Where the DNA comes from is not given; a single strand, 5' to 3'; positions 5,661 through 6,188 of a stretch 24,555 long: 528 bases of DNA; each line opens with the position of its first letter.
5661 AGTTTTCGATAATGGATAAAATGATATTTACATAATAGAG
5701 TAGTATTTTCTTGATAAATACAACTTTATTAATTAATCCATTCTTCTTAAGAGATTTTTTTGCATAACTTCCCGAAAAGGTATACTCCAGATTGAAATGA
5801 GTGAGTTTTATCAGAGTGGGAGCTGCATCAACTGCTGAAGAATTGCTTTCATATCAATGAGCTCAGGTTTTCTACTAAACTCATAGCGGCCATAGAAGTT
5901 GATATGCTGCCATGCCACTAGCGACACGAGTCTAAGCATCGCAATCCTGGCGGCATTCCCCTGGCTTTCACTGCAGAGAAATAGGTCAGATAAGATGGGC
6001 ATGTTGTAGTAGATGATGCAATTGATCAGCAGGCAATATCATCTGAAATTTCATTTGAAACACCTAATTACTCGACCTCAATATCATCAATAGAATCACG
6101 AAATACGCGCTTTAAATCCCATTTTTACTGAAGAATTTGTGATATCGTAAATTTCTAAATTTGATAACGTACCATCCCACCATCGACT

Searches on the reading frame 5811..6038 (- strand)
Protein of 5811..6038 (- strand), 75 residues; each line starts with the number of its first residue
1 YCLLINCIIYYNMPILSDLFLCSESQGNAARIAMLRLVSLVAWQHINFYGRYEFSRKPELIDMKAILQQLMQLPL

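Call 9: search_protein_families(library=pfam, proteins=[window:5811-6038:-])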
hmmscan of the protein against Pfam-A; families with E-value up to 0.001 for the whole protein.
window:5811-6038:- (75 aa): 1 family
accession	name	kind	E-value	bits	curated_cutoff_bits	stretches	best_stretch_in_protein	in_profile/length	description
PF01526.23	DDE_Tnp_Tn3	-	4.5e-10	39.3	24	1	3-52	340-389/389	Tn3 transposase DDE domain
